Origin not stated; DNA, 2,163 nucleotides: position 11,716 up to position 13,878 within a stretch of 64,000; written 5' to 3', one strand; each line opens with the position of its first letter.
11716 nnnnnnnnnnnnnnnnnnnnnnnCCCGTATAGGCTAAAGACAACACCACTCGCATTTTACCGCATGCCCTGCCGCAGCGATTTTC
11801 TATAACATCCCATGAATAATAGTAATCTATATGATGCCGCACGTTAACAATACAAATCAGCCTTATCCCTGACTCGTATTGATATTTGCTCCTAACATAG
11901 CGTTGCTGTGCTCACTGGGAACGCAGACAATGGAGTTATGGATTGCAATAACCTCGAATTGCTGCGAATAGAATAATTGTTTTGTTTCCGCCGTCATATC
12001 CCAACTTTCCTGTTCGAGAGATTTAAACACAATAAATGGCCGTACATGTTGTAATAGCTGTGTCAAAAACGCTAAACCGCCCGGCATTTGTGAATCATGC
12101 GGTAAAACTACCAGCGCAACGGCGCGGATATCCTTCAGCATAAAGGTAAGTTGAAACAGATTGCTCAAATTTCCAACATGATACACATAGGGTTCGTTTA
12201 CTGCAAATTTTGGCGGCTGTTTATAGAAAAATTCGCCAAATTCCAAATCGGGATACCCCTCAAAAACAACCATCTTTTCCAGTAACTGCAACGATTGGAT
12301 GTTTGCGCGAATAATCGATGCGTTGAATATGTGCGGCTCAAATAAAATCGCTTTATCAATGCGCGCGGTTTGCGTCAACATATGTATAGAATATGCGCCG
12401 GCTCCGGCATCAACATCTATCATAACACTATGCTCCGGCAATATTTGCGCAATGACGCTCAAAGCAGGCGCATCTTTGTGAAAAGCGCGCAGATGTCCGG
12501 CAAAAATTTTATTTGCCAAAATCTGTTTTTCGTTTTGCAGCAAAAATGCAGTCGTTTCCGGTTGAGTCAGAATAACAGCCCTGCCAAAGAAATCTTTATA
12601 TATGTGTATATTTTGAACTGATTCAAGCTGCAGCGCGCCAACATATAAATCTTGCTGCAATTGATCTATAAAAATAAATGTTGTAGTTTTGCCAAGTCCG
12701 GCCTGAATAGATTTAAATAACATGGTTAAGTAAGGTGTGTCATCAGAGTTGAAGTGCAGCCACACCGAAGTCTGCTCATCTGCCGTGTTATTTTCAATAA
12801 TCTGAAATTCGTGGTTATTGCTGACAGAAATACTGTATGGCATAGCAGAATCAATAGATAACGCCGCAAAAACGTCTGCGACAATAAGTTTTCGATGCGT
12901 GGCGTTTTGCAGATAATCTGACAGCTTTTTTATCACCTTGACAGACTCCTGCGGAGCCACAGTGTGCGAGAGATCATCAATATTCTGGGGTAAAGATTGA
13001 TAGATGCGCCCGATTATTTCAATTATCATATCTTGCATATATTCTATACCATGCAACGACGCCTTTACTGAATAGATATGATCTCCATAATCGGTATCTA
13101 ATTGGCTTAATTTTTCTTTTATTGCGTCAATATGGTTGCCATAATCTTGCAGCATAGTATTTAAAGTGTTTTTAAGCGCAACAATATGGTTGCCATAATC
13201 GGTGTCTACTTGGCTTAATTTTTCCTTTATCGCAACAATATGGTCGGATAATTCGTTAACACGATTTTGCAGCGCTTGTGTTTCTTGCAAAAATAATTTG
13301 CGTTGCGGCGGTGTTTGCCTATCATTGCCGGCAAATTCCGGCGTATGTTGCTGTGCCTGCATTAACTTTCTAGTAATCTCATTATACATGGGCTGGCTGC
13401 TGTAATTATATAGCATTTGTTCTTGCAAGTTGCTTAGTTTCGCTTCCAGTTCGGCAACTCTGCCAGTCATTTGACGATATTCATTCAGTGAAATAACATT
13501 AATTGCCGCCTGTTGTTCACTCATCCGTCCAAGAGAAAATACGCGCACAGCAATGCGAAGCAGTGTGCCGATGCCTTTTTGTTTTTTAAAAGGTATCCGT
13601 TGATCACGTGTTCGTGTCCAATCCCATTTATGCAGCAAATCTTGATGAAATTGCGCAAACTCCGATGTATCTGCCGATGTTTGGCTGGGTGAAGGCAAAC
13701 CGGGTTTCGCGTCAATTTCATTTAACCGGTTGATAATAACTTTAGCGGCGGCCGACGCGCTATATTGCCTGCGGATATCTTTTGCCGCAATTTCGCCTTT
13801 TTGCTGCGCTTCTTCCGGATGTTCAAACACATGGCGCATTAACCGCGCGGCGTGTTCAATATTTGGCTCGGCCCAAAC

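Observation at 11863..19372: Three-gene glycan operon ending in a single-polypeptide GT-GT-coiled-coil-methyltransferase (possible polymerase / molecular ruler / chain terminator)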

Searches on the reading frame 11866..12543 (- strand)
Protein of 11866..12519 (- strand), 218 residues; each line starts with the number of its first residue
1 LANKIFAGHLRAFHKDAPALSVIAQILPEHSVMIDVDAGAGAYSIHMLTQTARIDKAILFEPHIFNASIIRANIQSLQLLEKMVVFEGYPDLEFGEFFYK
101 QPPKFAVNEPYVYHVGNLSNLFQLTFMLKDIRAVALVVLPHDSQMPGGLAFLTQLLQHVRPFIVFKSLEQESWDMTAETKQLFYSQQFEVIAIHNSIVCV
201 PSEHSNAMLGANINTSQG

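Call 46: search_protein_families(library=pfam, proteins=[window:11866-12519:-], max_evalue=10)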
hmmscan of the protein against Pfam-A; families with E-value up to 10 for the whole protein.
seq(218 aa): 2 families
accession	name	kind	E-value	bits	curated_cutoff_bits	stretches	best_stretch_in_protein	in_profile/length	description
PF00601.24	Flu_NS2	-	0.15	12.9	25.9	1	51-84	60-94/108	Influenza non-structural protein (NS2)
PF03602.21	Cons_hypoth95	-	0.21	11.7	24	1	29-86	41-96/182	Conserved hypothetical protein 95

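Call 73: predict_structure(alignment_id=A6)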
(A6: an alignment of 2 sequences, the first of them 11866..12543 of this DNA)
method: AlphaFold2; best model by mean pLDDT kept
length: 226 residues; sequences in the alignment: 2
mean_pLDDT: 37.0   pTM: 0.36
mean pLDDT of the five models: 37.0, 36.3, 31.1, 28.6, 27.5
residues with pLDDT >= 90: 0; 70-90: 0; 50-70: 43; < 50: 183
segments of 3 or more residues with pLDDT < 50: 1-156, 174-182, 213-226
pLDDT, mean of each block of 10 residues (from residue 1): 29 26 29 32 30 27 28 33 35 30 29 27 33 33 42 46 53 45 56 60 53 42 28
secondary structure, 60 per line:
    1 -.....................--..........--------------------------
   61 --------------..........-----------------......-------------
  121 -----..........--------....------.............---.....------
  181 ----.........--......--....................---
elements in order: H2-22 H25-34 H75-84 H102-107 H126-135 E144-147 H154-166 E170-174 H185-193 E196-201 E204-209 H210-223

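Call 78: search_protein_families(library=ncbifam, proteins=[window:11866-12519:-], max_evalue=1)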
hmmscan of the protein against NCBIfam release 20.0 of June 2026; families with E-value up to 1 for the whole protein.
seq(218 aa): 3 families
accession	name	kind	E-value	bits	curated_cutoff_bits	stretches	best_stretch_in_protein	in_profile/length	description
TIGR01444.1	fkbM_fam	subfamily_domain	0.001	19.5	37.7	1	32-83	1-50/143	FkbM family methyltransferase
TIGR02469.1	CbiT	equivalog_domain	0.0052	17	78.3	1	25-89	14-78/124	precorrin-6Y C5,15-methyltransferase (decarboxylating) subunit CbiT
TIGR00095.1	TIGR00095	equivalog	0.096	12.3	117.5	1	29-94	52-115/194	16S rRNA (guanine(966)-N(2))-methyltransferase RsmD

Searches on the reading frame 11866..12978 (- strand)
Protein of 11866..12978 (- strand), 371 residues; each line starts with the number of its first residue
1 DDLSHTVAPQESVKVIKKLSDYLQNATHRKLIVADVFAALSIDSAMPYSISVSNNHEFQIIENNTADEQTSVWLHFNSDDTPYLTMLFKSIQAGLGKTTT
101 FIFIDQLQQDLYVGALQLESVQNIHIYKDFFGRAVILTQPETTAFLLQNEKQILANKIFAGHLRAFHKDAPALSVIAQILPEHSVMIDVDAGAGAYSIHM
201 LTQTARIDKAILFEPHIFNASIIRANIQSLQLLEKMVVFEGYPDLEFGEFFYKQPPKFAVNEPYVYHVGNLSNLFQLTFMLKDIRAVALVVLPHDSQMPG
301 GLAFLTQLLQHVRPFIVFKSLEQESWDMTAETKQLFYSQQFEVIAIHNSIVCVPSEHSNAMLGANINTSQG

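Call 27: search_protein_representatives(protein=window:11866-12978:-)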
Query: 371 residues. Proteins with E-value up to 0.001 (for the whole library): 1; up to 1e-10: 0; up to 1e-30: 0. The best 1 are listed.
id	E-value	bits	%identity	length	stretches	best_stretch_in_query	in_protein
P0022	2.8e-04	36.6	51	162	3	86-113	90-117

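Call 32: search_solved_structures(query=window:11866-12978:-, max_evalue=10)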
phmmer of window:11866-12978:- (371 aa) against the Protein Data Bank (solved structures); distinct sequences matched with E-value up to 10: 0.

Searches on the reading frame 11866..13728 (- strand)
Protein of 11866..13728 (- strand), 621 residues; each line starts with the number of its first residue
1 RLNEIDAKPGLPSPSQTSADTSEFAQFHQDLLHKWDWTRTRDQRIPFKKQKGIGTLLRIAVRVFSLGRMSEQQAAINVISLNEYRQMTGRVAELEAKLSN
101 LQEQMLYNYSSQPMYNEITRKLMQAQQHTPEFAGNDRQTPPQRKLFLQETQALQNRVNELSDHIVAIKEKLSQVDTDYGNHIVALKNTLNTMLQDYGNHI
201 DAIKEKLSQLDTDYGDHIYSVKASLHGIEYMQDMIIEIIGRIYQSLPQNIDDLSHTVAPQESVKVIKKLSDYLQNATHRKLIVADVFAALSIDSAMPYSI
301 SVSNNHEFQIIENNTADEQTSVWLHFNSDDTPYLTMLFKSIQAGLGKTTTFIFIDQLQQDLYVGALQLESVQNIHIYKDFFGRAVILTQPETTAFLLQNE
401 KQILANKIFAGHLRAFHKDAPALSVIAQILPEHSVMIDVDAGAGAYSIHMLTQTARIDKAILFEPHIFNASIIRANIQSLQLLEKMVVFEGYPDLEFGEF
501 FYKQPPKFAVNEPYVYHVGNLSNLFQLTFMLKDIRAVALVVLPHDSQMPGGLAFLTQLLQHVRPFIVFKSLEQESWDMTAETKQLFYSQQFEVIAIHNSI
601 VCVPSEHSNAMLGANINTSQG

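Call 41: predict_structure(alignment_id=A2)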
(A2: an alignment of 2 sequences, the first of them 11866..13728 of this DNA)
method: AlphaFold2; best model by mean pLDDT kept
length: 621 residues; sequences in the alignment: 2
mean_pLDDT: 35.3   pTM: 0.25
mean pLDDT of the five models: 35.3, 32.7, 32.0, 31.9, 31.8
residues with pLDDT >= 90: 0; 70-90: 0; 50-70: 23; < 50: 598
segments of 3 or more residues with pLDDT < 50: 1-146, 150-171, 173-189, 191-203, 211-578, 594-601, 606-621
pLDDT, mean of each block of 10 residues (from residue 1): 30 31 36 35 32 33 33 29 29 34 33 35 36 36 47 47 45 43 43 46 53 41 35 39 36 33 35 33 32 33 33 34 32 31 30 27 26 30 30 32 27 26 29 30 27 26 26 31 34 33 31 35 37 39 44 44 45 43 50 47 47 35 28
secondary structure, 60 per line:
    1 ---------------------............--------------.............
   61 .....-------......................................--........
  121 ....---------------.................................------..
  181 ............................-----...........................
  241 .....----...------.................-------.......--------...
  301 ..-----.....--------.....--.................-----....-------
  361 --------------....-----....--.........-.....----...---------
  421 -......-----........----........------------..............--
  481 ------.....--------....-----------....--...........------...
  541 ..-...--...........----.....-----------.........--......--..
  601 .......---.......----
elements in order: H22-33 H48-65 H73-110 H113-124 H140-172 H179-208 H214-245 H259-275 H283-289 E298-302 E308-312 E321-325 H328-344 E350-353 E375-378 E384-387 H390-398 H400-404 H422-427 E433-440 E445-452 H465-478 E487-491 H500-503 E515-518 H521-531 E538-542 H549-559 E564-568 H580-588 E591-596 E599-604 H611-617

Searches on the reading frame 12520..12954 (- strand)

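Call 46: search_protein_families(library=pfam, proteins=[window:12520-12954:-], max_evalue=10)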
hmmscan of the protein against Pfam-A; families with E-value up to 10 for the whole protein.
seq(145 aa): 1 family
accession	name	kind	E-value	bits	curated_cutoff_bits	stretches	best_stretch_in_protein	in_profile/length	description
PF13457.12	GW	-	0.039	15.1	21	1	40-73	36-65/76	GW (Gly-Tryp) dipeptide domain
